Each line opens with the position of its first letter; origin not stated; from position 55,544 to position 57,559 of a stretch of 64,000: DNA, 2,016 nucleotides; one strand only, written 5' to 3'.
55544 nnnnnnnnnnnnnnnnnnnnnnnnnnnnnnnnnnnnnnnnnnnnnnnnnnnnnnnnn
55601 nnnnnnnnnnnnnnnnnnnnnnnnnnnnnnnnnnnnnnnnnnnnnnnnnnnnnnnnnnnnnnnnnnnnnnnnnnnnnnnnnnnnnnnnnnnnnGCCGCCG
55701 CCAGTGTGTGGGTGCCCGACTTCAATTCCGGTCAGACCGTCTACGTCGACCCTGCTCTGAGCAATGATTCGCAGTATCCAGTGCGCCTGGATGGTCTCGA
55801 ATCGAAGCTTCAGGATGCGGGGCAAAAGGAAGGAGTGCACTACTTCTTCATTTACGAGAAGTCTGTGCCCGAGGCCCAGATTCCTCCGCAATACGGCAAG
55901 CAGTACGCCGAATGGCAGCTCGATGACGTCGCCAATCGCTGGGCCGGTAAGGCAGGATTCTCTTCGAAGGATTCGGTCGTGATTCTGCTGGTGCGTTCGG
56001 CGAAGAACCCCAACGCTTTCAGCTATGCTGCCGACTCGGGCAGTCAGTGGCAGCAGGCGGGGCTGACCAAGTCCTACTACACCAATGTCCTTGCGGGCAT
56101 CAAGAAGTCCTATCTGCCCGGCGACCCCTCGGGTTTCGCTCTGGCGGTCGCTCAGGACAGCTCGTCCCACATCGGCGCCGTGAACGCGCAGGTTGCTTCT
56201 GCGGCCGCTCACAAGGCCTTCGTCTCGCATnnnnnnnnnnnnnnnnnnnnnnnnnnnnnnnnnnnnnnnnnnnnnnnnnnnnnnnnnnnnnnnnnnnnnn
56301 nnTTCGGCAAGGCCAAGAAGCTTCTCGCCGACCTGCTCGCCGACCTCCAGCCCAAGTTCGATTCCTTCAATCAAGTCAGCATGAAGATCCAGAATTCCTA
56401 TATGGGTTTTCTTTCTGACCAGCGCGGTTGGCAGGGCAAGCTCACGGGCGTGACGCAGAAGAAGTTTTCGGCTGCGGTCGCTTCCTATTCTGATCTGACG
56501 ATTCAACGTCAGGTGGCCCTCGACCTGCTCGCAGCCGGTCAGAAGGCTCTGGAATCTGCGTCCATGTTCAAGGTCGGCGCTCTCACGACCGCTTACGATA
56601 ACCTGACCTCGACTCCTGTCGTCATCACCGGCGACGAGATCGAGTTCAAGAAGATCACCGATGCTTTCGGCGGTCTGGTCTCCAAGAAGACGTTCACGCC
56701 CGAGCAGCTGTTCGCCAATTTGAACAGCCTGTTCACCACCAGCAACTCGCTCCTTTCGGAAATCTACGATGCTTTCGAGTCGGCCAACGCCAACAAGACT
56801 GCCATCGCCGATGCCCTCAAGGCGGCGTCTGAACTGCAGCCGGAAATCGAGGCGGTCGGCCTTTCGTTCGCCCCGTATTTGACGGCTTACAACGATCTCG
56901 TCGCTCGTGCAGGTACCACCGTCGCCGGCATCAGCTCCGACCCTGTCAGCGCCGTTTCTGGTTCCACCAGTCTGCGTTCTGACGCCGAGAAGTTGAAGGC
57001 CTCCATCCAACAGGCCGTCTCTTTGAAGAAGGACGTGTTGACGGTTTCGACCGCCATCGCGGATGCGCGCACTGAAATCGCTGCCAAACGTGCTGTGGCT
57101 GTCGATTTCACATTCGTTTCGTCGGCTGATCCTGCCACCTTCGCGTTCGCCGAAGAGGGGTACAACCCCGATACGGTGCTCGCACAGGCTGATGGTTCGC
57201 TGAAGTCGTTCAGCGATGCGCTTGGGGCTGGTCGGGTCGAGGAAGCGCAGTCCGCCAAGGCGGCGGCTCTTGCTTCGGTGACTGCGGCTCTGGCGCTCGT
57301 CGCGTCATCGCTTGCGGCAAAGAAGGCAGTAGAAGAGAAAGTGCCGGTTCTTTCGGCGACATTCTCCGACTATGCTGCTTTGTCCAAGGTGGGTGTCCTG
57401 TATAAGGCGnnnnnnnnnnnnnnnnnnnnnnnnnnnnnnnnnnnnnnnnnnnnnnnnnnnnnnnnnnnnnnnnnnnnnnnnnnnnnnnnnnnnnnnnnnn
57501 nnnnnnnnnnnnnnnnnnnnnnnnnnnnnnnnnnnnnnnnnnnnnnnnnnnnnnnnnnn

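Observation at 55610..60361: TPM-domain membrane protein with giant helical insert, followed by two tandem PspA/IM30 paralogs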

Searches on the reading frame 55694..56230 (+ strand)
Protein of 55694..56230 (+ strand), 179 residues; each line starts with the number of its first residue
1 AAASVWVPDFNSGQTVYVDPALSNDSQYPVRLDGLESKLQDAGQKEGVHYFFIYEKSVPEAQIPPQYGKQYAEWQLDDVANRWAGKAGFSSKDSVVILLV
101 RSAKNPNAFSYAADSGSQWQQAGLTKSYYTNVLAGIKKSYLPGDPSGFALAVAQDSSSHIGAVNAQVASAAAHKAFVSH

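Call 39: search_protein_families(library=pfam, proteins=[window:55694-56230:+], max_evalue=10)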
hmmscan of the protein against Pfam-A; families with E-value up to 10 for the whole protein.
window:55694-56230:+ (179 aa): 2 families
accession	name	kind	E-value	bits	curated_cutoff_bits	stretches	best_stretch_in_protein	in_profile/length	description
PF04536.20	TPM_phosphatase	-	0.0094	16.4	22.1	1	35-100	16-70/125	TPM domain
PF15902.12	Sortilin-Vps10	-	0.091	12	33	1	96-126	407-438/446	Sortilin, neurotensin receptor 3,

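Call 73: search_solved_structures(query=A8, max_evalue=10, show_alignments=3)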
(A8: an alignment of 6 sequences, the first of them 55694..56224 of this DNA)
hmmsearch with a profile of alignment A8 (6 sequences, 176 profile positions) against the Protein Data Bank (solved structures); distinct sequences matched with E-value up to 10: 1.
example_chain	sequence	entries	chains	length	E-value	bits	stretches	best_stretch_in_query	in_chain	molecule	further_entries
3jbk_M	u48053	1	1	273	1.6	11.7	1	64-93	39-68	Metavinculin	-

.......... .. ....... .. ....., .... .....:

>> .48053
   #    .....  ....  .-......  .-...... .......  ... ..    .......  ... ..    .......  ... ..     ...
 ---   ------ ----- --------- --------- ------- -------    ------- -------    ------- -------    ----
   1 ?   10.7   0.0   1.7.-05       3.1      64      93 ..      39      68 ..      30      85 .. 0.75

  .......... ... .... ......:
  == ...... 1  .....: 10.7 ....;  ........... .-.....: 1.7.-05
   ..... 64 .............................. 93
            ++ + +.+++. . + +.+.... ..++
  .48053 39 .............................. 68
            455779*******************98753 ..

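Call 74: search_protein_families(library=pfam, alignment_id=A8, max_evalue=10)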
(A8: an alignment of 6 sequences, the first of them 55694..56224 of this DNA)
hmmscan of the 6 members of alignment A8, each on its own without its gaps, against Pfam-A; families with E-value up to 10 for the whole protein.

A. member 1, window:55694-56224:+ (177 aa): 2 families
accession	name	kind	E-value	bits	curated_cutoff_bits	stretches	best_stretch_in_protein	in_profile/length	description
PF04536.20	TPM_phosphatase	-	0.0091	16.4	22.1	1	35-84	16-56/125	TPM domain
PF15902.12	Sortilin-Vps10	-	0.091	12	33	1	96-126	407-438/446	Sortilin, neurotensin receptor 3,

B. families by the number of members that match (of 6 scanned): 4 families
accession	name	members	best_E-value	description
PF04536.20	TPM_phosphatase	1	0.0091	TPM domain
PF09277.16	Erythro-docking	1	0.024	Erythronolide synthase, docking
PF15902.12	Sortilin-Vps10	1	0.091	Sortilin, neurotensin receptor 3,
PF01435.24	Peptidase_M48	1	0.26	Peptidase family M48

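Call 83: predict_structure(protein=window:55694-56200:+)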
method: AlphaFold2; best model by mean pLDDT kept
length: 169 residues; sequences in the alignment: 1
mean_pLDDT: 35.8   pTM: 0.30
mean pLDDT of the five models: 35.8, 33.9, 33.1, 30.7, 30.5
residues with pLDDT >= 90: 0; 70-90: 0; 50-70: 3; < 50: 166
segments of 3 or more residues with pLDDT < 50: 1-60, 62-97, 100-169
pLDDT, mean of each block of 10 residues (from residue 1): 34 36 29 32 36 45 40 35 39 44 41 39 33 38 33 28 26
secondary structure, 60 per line:
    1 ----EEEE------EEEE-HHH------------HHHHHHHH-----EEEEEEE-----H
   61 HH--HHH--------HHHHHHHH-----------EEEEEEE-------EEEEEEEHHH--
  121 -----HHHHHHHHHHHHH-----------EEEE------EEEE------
elements in order: E5-8 E15-18 H35-42 E48-54 H76-83 E95-101 E109-115 H126-138 E150-153 E160-163
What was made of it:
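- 55697..56209 (+): Extracytoplasmic N-domain (aa 30-200), TPM-like in layout but unconfirmed. AF2 model at pLDDT 36 (call 83).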

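Call 87: fold_search(model_id=the predicted structure, library=pdb)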
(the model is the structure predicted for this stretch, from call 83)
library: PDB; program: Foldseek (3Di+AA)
matches with E <= 10: 290; with E <= 0.001: 0
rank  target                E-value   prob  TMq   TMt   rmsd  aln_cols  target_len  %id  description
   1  8ovc_V                1.2e-01  0.16  0.25  0.29  12.9       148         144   14  Respiratory supercomplex (III2-IV2) from Mycobacterium smegmatis (released 2024-07-17)
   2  6hwh_O                1.3e-01  0.14  0.24  0.27  13.2       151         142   12  Structure of a functional obligate respiratory supercomplex from Mycobacterium smegmatis (released 2018-11-07)
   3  6gvw_A                1.3e-01  0.06  0.16  0.11  22.4       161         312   12  Crystal structure of the BRCA1-A complex (released 2019-07-10)
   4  5cw4_D                1.6e-01  0.14  0.17  0.14   9.6       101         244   11  Structure of CfBRCC36-CfKIAA0157 complex (Selenium Edge) (released 2015-09-16)
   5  1r6b                  3.0e-01  0.18  0.24  0.07  11.7       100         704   19  High resolution crystal structure of ClpA (released 2004-08-24)
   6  1ksf                  4.8e-01  0.12  0.22  0.07  11.9       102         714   17  Crystal Structure of ClpA, an HSP100 chaperone and regulator of ClpAP protease: Structural basis of differences in Funct (released 2002-09-27)
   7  7e15_D                8.2e-01  0.13  0.23  0.10   8.2        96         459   14  Protein ternary complex working for DNA replication initiation (released 2021-10-06)
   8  8thm_C                8.2e-01  0.04  0.16  0.08  10.9       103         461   13  Beta carbonic anhydrase from the carboxysome of Cyanobium PCC 7001 (released 2023-08-09)
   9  7e15_A                8.7e-01  0.10  0.21  0.10   8.3        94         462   15  Protein ternary complex working for DNA replication initiation (released 2021-10-06)
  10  2vhh_A                8.7e-01  0.05  0.17  0.10  15.2       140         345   12  Crystal structure of a pyrimidine degrading enzyme from Drosophila melanogaster (released 2008-03-25)
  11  5y07_B                8.7e-01  0.04  0.15  0.15  11.8       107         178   15  Crystal structure of adenine phosphoribosyltransferase from Yersinia pseudotuberculosis with PRPP. (released 2018-08-01)
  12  5lnb                  1.0e+00  0.07  0.27  0.20  11.4       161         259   12  Crystal structure of the de-sumoylating protease (released 2017-08-16)
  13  2h9f                  1.1e+00  0.06  0.15  0.08   8.6        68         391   19  CRYSTAL STRUCTURE OF a PrpF family methylaconitate isomerase (PA0793) FROM PSEUDOMONAS AERUGINOSA AT 1.95 A RESOLUTION (released 2006-08-08)
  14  5cw4_B                1.1e+00  0.04  0.16  0.13  10.3       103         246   11  Structure of CfBRCC36-CfKIAA0157 complex (Selenium Edge) (released 2015-09-16)
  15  5x4i                  1.1e+00  0.09  0.23  0.09  10.7       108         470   17  Pyrococcus furiosus RecJ (D83A, Mn-soaking) (released 2018-02-14)
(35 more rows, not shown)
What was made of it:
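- On TPM domain (PF04536): It gave pLDDT 36 (call 83), so the fold search on it is meaningless (call 87).
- Tried and rejected: The single-sequence model was unusable at pLDDT 36 (call 83), so its Foldseek hits, led by a mycobacterial supercomplex subunit at E 0.12, are disregarded (call 87).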

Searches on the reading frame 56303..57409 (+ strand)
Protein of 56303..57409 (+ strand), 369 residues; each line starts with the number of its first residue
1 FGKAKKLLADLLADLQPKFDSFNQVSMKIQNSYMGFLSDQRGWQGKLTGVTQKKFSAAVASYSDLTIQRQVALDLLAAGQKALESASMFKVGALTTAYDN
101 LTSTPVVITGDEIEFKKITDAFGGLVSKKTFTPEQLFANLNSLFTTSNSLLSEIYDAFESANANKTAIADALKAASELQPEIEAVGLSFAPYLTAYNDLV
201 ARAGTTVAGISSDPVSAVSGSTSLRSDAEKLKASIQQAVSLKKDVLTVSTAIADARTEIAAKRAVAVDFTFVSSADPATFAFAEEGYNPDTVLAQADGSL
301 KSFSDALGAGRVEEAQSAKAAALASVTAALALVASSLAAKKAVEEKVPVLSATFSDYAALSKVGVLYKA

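Call 120: search_solved_structures(query=A9, max_evalue=1, show_alignments=1)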
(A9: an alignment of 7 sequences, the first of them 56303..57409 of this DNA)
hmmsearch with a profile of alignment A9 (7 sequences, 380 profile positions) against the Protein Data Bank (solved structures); distinct sequences matched with E-value up to 1: 9.
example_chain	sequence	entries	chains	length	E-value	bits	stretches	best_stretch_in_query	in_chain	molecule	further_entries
4jzl_A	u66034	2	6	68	0.046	16.2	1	220-265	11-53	B-cell receptor-associated protein 31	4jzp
8hku_L7A1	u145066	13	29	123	0.049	16.1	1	58-110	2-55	50S ribosomal protein L7Ae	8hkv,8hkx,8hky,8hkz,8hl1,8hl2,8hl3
8xwx_E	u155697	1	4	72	0.056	15.9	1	220-266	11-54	B-cell receptor-associated protein 31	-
5jpq_U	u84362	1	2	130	0.16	14.4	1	57-110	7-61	Snu13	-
3id5_C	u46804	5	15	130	0.17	14.3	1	57-110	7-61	50S ribosomal protein L7Ae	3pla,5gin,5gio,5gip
9fhl_3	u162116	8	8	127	0.19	14.2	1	57-110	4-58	Large ribosomal subunit protein eL8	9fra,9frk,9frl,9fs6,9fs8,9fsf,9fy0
5yl9_A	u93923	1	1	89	0.45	12.9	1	141-181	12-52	Spike glycoprotein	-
6zff_A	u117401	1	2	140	0.54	12.7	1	332-377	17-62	DNA double-strand break repair Rad50 ATPase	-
2crb_A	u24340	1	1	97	0.74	12.2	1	299-349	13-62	nuclear receptor binding factor 2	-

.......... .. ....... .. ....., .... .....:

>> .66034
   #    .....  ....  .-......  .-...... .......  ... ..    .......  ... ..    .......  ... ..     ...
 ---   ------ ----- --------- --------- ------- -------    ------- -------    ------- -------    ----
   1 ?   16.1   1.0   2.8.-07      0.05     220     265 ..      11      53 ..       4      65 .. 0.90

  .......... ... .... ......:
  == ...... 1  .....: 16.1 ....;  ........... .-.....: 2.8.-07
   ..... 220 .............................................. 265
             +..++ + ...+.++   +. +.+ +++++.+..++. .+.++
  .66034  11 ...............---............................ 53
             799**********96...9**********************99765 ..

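Call 121: search_protein_families(library=ncbifam, proteins=[window:56303-57409:+], max_evalue=0.1)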
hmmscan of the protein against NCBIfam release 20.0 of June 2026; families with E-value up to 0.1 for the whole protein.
window:56303-57409:+ (369 aa): 1 family
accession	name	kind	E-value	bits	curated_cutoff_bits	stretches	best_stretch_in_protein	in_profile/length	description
NF005217.0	PRK06704.1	equivalog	0.052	13.3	256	1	222-280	151-212/228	RNA polymerase subunit sigma-70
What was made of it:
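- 56303..57409 (+): Best-conserved cytoplasmic region (aa 232-600; motifs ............, ITGDEI, FGG, GNPD). No relative in PDB or NCBIfam (calls 120, 121).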
